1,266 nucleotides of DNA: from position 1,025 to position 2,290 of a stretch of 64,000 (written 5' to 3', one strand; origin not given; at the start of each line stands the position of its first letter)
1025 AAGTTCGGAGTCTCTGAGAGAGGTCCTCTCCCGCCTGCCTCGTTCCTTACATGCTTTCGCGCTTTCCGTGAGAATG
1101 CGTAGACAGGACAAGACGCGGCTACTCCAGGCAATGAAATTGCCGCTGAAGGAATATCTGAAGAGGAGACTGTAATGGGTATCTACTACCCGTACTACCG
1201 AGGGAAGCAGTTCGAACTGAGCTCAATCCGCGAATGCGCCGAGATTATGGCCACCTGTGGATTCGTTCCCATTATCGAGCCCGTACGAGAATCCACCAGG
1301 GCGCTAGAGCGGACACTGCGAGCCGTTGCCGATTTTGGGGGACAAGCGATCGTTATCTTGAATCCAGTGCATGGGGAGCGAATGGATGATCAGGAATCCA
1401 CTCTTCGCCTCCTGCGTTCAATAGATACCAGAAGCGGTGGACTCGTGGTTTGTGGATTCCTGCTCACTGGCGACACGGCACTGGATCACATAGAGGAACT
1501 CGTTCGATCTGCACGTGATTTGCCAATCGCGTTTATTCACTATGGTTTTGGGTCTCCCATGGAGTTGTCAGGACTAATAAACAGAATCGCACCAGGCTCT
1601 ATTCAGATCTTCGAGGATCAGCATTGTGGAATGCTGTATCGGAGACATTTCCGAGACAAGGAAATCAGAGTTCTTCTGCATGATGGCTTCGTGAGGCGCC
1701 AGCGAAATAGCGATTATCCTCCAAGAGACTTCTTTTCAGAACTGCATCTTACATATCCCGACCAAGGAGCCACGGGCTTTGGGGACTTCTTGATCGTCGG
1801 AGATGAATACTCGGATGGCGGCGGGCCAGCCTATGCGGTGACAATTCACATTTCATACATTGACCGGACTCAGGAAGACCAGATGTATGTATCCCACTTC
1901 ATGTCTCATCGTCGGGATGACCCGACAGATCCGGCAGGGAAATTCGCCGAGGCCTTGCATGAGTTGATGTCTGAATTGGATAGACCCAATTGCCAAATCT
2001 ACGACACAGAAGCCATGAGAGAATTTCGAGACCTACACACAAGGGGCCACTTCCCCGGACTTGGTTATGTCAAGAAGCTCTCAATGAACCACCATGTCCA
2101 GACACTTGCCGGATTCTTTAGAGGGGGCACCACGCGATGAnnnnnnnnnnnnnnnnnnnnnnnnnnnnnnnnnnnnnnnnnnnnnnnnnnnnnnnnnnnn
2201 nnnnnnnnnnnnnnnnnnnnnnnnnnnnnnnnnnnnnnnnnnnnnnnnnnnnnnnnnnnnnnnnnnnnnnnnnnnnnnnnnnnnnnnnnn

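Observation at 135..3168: Candidate undescribed defence/abortive-infection operon: PD-(D/E)xK (sce7726-like) + Beta_protein (sce7725-like) + Zn-ribbon-RES effector, in a lower-GC island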

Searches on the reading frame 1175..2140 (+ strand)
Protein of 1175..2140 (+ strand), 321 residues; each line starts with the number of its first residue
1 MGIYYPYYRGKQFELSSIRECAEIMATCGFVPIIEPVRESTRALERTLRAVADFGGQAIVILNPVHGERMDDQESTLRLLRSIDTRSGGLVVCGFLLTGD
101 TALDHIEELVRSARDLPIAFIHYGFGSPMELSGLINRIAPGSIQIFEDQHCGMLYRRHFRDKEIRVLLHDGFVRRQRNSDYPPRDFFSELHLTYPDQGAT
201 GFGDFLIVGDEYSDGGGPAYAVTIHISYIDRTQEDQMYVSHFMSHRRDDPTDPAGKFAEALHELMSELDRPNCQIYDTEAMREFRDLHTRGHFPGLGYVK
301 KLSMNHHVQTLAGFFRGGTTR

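Call 3: search_protein_families(library=pfam, proteins=[window:1175-2140:+], max_evalue=1)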
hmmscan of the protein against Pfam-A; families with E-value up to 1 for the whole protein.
window:1175-2140:+ (321 aa): 0 families

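Call 4: search_protein_families(library=padloc, proteins=[window:1175-2140:+], max_evalue=1)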
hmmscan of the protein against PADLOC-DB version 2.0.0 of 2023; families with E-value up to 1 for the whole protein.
window:1175-2140:+ (321 aa): 1 family
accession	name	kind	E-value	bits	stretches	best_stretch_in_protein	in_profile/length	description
PDLC00456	JetA1|JetA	-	0.05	10.2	1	100-147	283-330/482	DUF5716 domain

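Call 5: search_protein_families(library=ncbifam, proteins=[window:1175-2140:+], max_evalue=1)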
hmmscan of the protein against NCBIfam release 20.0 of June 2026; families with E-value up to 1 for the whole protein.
window:1175-2140:+ (321 aa): 2 families
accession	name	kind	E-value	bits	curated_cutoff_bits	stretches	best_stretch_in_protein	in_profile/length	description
NF033831.1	sce7725_fam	subfamily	4.6e-89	299.2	60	1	4-314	1-311/312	sce7725 family protein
NF008748.0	PRK11783.1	equivalog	0.03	12.5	466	1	10-83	263-332/704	bifunctional 23S rRNA (guanine(2069)-N(7))-methyltransferase RlmK/23S rRNA (guanine(2445)-N(2))-methyltransferase RlmL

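Call 6: search_protein_families(library=phrogs, proteins=[window:1175-2140:+], max_evalue=1)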
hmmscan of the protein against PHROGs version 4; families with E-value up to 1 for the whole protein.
window:1175-2140:+ (321 aa): 1 family
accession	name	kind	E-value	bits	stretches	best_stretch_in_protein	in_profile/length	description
phrog_34524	-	unknown function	3.3e-88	297.2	1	3-318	1-325/328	-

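Call 25: find_homologous_proteins(query=window:1175-2140:+, max_evalue=0.001)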
Query window:1175-2140:+ (321 aa): 3821 proteins with E <= 0.001 among 5528 candidates; the best 120 are listed.
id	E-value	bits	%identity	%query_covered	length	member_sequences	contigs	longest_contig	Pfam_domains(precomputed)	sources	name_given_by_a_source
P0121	1.3e-216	737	100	99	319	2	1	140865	-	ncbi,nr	ncbi:sce7725 family protein [bacterium]|nr:sce7725 family protein [bacterium]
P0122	1.6e-105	371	54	97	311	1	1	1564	-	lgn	-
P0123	2.9e-104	367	53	98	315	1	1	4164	-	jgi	jgi:hypothetical protein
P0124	4.8e-104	367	54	97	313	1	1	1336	-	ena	-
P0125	4.8e-104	367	53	98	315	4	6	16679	-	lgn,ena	-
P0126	4.3e-103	363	53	98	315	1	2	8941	-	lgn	-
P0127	9.1e-102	359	53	98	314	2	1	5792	-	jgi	-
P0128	2.1e-101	358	54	98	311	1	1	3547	-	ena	-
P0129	2.1e-101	358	53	98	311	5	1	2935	-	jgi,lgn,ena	-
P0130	2.3e-101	358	53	98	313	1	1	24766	-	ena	-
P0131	4.1e-101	357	52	98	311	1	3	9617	-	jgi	jgi:hypothetical protein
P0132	4.8e-101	357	51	98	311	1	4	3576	-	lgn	-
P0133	4.9e-101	357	55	97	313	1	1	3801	-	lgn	-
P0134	9.3e-101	356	51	98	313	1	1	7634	-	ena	-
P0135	1.3e-100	355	50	98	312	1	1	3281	-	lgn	-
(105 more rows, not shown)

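Call 30: find_related_loci(query=A1, collection=genome_contigs, flank=6000)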
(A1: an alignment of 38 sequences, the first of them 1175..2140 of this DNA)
Query A1 (321 aa) in genome_contigs; peptide patterns used: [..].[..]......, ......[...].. (x = any residue, [..] = any of these).
383 stretches matched a pattern; 336 encode a relative of the query (tblastn E <= 1e-3); the best 80 are kept; 80 distinct loci.
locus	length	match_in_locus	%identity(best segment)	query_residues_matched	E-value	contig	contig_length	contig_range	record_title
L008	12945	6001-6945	52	3-320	1e-104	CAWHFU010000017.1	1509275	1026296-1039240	MAG: uncultured proteobacterium isolate MFD00822.bin.1.156 genome assembly, contig: contig_55468, whole genome shotgun s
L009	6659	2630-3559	51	3-315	1e-103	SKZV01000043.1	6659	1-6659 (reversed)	MAG: Rhodovibrio sp. isolate CSSed162cmB_354 CSSed16-2cmB-54263, whole genome shotgun sequence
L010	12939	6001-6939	52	3-318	4e-103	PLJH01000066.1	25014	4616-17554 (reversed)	MAG: Alphaproteobacteria bacterium isolate palsa_895 73.20110800_P1S.8_contig_452, whole genome shotgun sequence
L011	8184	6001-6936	50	3-317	7e-102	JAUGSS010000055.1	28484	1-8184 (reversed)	MAG: Methylococcaceae bacterium isolate ZUGMOB10 c_000000013876, whole genome shotgun sequence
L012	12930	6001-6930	53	1-314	1e-101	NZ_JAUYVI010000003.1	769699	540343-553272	Dongia sedimenti strain R-7 R_7_scaffold3, whole genome shotgun sequence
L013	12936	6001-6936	51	1-316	2e-101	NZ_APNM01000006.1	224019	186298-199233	Salinisphaera sp. PC39 contig6, whole genome shotgun sequence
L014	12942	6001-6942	50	1-316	2e-101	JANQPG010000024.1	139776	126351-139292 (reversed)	MAG: Woeseiaceae bacterium isolate IP29b_bin.156 k99_2997651, whole genome shotgun sequence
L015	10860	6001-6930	49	3-315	8e-101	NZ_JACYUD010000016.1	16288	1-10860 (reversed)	Rhizobium sp. CFBP 8762 strain CFBP8762 CFBP876216, whole genome shotgun sequence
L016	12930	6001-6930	50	3-315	1e-100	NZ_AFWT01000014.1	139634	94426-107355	Thiorhodococcus drewsii AZ1 ctg198, whole genome shotgun sequence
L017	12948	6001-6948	50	3-321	1e-100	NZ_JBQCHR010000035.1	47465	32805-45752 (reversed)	MAG: Trinickia sp. isolate bin726 k141_427116, whole genome shotgun sequence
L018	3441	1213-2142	51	3-315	5e-102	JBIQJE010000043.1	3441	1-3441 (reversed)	MAG: Hyphomicrobiaceae bacterium isolate mag.111f NODE_27160_length_3441, whole genome shotgun sequence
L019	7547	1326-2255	50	3-315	2e-100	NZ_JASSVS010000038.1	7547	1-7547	Marinobacter azerbaijanicus strain TBZ242 NODE_38_length_7547_cov_19.709639, whole genome shotgun sequence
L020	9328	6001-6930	50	3-315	2e-100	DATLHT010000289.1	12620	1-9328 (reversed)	MAG TPA_asm: Burkholderiaceae bacterium isolate SMAG_U13647 k141_4016905, whole genome shotgun sequence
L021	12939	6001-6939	49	3-318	6e-100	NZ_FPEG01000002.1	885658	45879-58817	Agrococcus sp. Marseille-P2731 strain Marseille-P2731T, whole genome shotgun sequence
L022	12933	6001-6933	50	3-316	6e-100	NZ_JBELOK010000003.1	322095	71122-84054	Castellaniella sp. FW104-7C03 NODE_3_length_322095_cov_144.012658, whole genome shotgun sequence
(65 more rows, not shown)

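Call 37: predict_structure(alignment_id=A1)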
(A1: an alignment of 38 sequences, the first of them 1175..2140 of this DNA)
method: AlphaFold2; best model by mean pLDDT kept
length: 321 residues; sequences in the alignment: 38
mean_pLDDT: 86.5   pTM: 0.88
mean pLDDT of the five models: 86.5, 84.8, 84.6, 84.0, 76.8
residues with pLDDT >= 90: 195; 70-90: 87; 50-70: 27; < 50: 12
segments of 3 or more residues with pLDDT < 50: 211-219, 319-321
pLDDT, mean of each block of 10 residues (from residue 1): 85 94 96 85 94 96 74 86 86 95 95 95 95 92 92 89 86 73 85 72 75 44 89 90 79 87 96 94 97 89 95 74 34
secondary structure, 60 per line:
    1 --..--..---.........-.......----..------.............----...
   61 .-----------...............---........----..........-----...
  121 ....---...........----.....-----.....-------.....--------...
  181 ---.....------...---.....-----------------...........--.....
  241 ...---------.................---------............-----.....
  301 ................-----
elements in order: H12-20 H22-28 H41-53 E58-61 H73-87 E91-98 H103-112 E118-124 H128-138 E143-147 H153-157 E165-169 E184-188 E201-205 E223-230 E236-243 H253-269 H279-290 H296-316

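Call 53: search_dna_similar(query=window:1175-2140:+, collection=plasmids, mode=protein, max_rows=25, rows=spread)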
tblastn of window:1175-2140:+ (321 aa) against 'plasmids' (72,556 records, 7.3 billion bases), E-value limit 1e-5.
Records with a match: 16; places in all: 16; records where one place covers at least 80% of the query: 14.
Best place of each record, by identity: <60% 16.
By first word of the organism name: Shinella 4; Ralstonia 3; Rhizobium 2; Moraxella 2; arsenite-oxidising 1; Pseudorhizobium 1; Enterococcus 1; Arthrobacter 1; Glutamicibacter 1.
By predicted mobility (MOB-suite, as given by PLSDB): non-mobilizable 6; conjugative 5; mobilizable 5.
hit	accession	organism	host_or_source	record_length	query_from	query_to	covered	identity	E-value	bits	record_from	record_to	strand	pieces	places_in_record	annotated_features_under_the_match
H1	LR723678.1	arsenite-oxidising bacterium NT-25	moist arsenopyrite (FeAsS)-containing ...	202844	3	315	98%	49.5%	5e-96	317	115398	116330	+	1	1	ATP-binding protein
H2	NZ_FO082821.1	Pseudorhizobium banfieldiae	-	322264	3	315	98%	49.5%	5e-96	317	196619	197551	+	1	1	sce7725 family protein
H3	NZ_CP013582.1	Rhizobium phaseoli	Phaseolus vulgaris,Whole ...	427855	3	315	98%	48.6%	4e-93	309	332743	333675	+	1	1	sce7725 family protein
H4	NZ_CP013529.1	Rhizobium phaseoli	Phaseolus vulgaris,Whole ...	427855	3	315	98%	48.6%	4e-93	309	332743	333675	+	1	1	sce7725 family protein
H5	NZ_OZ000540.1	Shinella sp. WSC3-e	-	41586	3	315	98%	48.6%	2e-92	307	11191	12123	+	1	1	sce7725 family protein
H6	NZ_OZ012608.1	Shinella sp. WSD5-1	-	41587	3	315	98%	48.6%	2e-92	307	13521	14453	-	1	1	sce7725 family protein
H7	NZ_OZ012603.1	Shinella sp. WSD5-1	-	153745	3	315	98%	48.6%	2e-92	307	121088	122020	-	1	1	sce7725 family protein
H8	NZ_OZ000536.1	Shinella sp. WSC3-e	-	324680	3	315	98%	48.6%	2e-92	307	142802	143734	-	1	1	sce7725 family protein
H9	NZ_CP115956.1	Ralstonia pseudosolanacearum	Solanum tuberosum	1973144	3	315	98%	47.9%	1e-90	302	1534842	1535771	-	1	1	none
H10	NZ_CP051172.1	Ralstonia pseudosolanacearum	Whole organism,potato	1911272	3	315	98%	47.6%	4e-90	300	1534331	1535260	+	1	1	none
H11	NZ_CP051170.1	Ralstonia pseudosolanacearum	Whole organism,potato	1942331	3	315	98%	47.6%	4e-90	300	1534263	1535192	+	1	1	none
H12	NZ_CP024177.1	Moraxella osloensis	Homo sapiens,single cell,skin swab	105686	3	315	98%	33.1%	5e-48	179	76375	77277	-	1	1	sce7725 family protein | sce7726 family protein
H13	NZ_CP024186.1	Moraxella osloensis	single cell,skin swab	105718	3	315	98%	33.1%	5e-48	179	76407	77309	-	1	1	sce7725 family protein | sce7726 family protein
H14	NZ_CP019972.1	Enterococcus faecium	Homo sapiens,rectal swab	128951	2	312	97%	29.7%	2e-26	117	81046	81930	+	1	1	sce7725 family protein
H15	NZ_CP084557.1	Arthrobacter sp. FW306-05-C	isolate,terrestrial sediment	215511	3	144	44%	38.7%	5e-23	107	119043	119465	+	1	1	sce7725 family protein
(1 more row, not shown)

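Call 54: search_dna_similar(query=window:1175-2140:+, collection=phages, mode=protein, max_rows=25, max_evalue=0.001)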
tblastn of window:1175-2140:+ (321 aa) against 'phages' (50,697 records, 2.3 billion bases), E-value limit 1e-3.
Records with a match: 3; places in all: 3; records where one place covers at least 80% of the query: 3.
Best place of each record, by identity: <60% 3.
By first word of the organism name: Salmonella 1; Listeria 1; Bacteriophage 1.
By host as written in the record: Homo sapiens 1; Listeria monocytogenes 1; - 1.
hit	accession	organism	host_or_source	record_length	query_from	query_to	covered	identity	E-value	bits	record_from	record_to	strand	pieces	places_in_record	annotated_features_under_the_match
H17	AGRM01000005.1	Salmonella enterica subsp. houtenae str. ATCC BAA-1581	Homo sapiens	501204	3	317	98%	48.3%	2e-93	308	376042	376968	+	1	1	hypothetical protein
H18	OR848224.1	Listeria phage LM 4-14-1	Listeria monocytogenes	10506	2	312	97%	29.7%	2e-26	115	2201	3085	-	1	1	record has no annotation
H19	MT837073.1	Bacteriophage sp.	human fecal samples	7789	3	311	96%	26.9%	4e-26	114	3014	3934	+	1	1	record has no annotation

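Call 55: get_annotated_region(hit=H12, flank=5000)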
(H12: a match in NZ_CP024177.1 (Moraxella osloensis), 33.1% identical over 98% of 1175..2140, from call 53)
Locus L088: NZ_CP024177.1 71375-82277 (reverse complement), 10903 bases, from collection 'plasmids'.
description: Moraxella osloensis strain YHS plasmid pYHS1, complete sequence
organism: Moraxella osloensis (NCBI taxid 34062)
taxonomy: Bacteria; Pseudomonadota; Gammaproteobacteria; Moraxellales; Moraxellaceae; Moraxella; Moraxella osloensis
host: -; source: Homo sapiens,single cell,skin swab; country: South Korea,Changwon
typing (MOB-suite, as given by PLSDB): mobilizable; relaxase MOBP,MOBP
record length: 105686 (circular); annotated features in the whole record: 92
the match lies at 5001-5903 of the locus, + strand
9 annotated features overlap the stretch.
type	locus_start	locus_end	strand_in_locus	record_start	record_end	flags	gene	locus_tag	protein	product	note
CDS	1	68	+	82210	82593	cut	rutC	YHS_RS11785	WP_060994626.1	pyrimidine utilization protein C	-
CDS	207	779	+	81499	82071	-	rutF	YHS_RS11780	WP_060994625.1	NADH-dependent FMN reductase RutF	-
CDS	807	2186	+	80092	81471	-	-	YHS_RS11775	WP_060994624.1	solute carrier family 23 protein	GO:0055085 - transmembrane transport [Evidence IEA]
CDS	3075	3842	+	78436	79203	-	-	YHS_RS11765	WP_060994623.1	SDR family NAD(P)-dependent oxidoreductase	-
CDS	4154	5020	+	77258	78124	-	-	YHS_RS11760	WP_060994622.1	sce7726 family protein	-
CDS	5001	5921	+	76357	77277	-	-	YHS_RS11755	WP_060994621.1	sce7725 family protein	-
CDS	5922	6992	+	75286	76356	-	-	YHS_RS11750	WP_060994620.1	RES family NAD+ phosphorylase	-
CDS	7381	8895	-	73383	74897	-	-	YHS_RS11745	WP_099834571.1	DUF389 domain-containing protein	-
CDS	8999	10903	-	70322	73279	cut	-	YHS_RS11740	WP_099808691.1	Tn3 family transposase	-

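Call 56: get_annotated_region(hit=H14, flank=5000)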
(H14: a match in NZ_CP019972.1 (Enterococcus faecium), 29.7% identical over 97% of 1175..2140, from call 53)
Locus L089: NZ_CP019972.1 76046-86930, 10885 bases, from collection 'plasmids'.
description: Enterococcus faecium isolate 2014-VREF-114 plasmid p114-2
organism: Enterococcus faecium (NCBI taxid 1352)
taxonomy: Bacteria; Bacillota; Bacilli; Lactobacillales; Enterococcaceae; Enterococcus; Enterococcus faecium
host: -; source: Homo sapiens,rectal swab; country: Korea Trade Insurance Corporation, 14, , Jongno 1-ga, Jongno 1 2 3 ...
typing (MOB-suite, as given by PLSDB): conjugative; replicon rep_cluster_150; relaxase MOBP; mating-pair formation MPF_T
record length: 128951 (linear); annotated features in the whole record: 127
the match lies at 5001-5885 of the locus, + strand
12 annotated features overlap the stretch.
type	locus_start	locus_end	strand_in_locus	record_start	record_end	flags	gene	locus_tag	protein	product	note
CDS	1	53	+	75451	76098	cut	-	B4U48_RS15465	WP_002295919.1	PepSY domain-containing protein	-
CDS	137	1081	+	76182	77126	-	-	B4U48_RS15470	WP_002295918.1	dihydroorotate oxidase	GO:0006221 - pyrimidine nucleotide biosynthetic process [Evidence IEA]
CDS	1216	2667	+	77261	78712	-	-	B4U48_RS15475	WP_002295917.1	amidase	-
CDS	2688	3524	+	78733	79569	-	-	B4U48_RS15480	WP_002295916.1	transporter substrate-binding domain-containing protein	-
CDS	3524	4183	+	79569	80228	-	-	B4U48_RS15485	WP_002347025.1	amino acid ABC transporter permease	GO:0006865 - amino acid transport [Evidence IEA]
CDS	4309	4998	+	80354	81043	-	-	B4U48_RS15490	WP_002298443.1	hypothetical protein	-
CDS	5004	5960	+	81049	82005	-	-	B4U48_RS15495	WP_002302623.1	sce7725 family protein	-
CDS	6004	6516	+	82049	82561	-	-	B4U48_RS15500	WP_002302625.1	GNAT family N-acetyltransferase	-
CDS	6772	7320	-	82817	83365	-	-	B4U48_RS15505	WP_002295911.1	AAA family ATPase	-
CDS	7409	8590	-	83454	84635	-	-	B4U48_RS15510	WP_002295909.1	nucleoside transporter C-terminal domain-containing protein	-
CDS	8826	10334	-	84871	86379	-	-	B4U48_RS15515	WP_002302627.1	DUF1846 domain-containing protein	-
CDS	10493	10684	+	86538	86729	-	-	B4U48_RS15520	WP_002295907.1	hypothetical protein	-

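Call 57: get_annotated_region(hit=H3, flank=6000)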
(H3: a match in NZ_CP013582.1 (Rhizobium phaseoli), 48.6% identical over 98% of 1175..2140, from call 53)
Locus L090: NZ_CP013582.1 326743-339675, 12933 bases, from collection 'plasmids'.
description: Rhizobium phaseoli strain N261 plasmid pRphaN261b, complete sequence
organism: Rhizobium phaseoli (NCBI taxid 396)
taxonomy: Bacteria; Pseudomonadota; Alphaproteobacteria; Hyphomicrobiales; Rhizobiaceae; Rhizobium; Rhizobium phaseoli
host: -; source: Phaseolus vulgaris,Whole organism,Legume-root nodule,legume-root nodule; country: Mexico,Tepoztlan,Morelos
typing (MOB-suite, as given by PLSDB): non-mobilizable
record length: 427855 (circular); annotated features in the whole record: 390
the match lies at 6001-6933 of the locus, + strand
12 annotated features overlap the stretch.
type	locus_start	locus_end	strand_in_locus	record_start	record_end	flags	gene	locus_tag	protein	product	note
CDS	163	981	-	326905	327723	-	-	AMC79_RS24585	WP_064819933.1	GIY-YIG nuclease family protein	-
CDS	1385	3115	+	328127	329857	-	-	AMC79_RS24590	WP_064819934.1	hypothetical protein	-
CDS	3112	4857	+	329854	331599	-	-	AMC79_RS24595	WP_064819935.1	hypothetical protein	-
CDS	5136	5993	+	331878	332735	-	-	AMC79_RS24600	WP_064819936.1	sce7726 family protein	-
CDS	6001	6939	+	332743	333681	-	-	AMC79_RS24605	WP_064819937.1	sce7725 family protein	-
CDS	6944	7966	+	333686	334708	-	-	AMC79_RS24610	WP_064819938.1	RES family NAD+ phosphorylase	-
CDS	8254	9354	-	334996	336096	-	-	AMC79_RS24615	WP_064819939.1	D-TA family PLP-dependent enzyme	-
CDS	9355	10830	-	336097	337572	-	-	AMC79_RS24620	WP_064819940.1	M81 family metallopeptidase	-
CDS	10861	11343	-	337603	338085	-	-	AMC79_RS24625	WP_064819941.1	hypothetical protein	-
CDS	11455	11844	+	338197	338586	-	-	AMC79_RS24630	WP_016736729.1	RidA family protein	-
CDS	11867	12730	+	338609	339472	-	-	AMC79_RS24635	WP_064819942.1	MurR/RpiR family transcriptional regulator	GO:0006355 - regulation of DNA-templated transcription [Evidence IEA]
CDS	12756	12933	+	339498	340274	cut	-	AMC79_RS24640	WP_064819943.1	SDR family oxidoreductase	-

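Call 58: fold_search(model_id=the predicted structure, library=viral)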
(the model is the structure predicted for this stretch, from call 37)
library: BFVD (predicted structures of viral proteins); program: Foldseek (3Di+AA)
matches with E <= 10: 886; with E <= 0.001: 1
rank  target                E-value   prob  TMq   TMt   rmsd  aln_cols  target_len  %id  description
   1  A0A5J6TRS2            1.8e-09  1.00  0.65  0.57   5.7       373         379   11  Uncharacterized protein [Gordonia phage Powerball]
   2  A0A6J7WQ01            1.5e-03  1.00  0.40  0.50   6.2       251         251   11  Luciferase-like domain containing protein [uncultured Caudovirales phage]
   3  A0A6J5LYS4            2.4e-03  0.98  0.43  0.46   9.5       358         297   12  Uncharacterized protein [uncultured Caudovirales phage]
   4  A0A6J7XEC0            3.3e-03  0.87  0.39  0.26  12.6       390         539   10  Uncharacterized protein [uncultured Caudovirales phage]
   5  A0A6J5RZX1            9.6e-03  0.98  0.37  0.45   5.8       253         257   12  Uncharacterized protein [uncultured Caudovirales phage]
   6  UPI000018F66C         1.0e-02  0.98  0.34  0.38   5.8       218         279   12  (no name look-up for this kind of identifier)
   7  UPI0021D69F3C         1.2e-02  0.77  0.29  0.16  11.5       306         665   10  (no name look-up for this kind of identifier)
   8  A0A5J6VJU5            1.3e-02  0.92  0.37  0.34  11.5       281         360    8  Enolase C-terminal domain-like protein [Megaviridae environmental sample]
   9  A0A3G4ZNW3            1.5e-02  0.21  0.21  0.14  23.6       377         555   10  Uncharacterized protein [Terrestrivirus sp.]
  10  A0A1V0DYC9            1.5e-02  0.35  0.26  0.21  14.1       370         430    9  Queuosine tRNA-ribosyltransferase [Dinoroseobacter phage vB_DshS-R5C]
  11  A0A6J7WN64            1.8e-02  0.99  0.43  0.54   7.5       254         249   11  Luciferase-like domain containing protein [uncultured Caudovirales phage]
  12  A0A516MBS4            1.8e-02  0.93  0.47  0.51   7.0       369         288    6  (no name in the UniProt tables at hand)
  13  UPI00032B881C         2.0e-02  0.18  0.16  0.19  18.3       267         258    9  (no name look-up for this kind of identifier)
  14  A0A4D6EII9            2.6e-02  0.95  0.34  0.26   6.7       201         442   13  Metallo-dependent hydrolase domain containing protein [Pandoravirus celtis]
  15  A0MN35                3.0e-02  0.35  0.28  0.25  15.3       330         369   10  (no name in the UniProt tables at hand)
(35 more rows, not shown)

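Call 61: get_annotated_region(hit=H18, flank=8000)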
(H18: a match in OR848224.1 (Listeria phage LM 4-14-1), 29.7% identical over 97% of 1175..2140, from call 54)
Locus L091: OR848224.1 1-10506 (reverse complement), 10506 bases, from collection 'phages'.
description: UNVERIFIED_ORG: Listeria phage LM 4-14-1 clone NODE_127_length_10506_cov_3.871129 genomic sequence.
organism: Listeria phage LM 4-14-1 (NCBI taxid 3113836)
taxonomy: Viruses
host: Listeria monocytogenes; source: wastewater; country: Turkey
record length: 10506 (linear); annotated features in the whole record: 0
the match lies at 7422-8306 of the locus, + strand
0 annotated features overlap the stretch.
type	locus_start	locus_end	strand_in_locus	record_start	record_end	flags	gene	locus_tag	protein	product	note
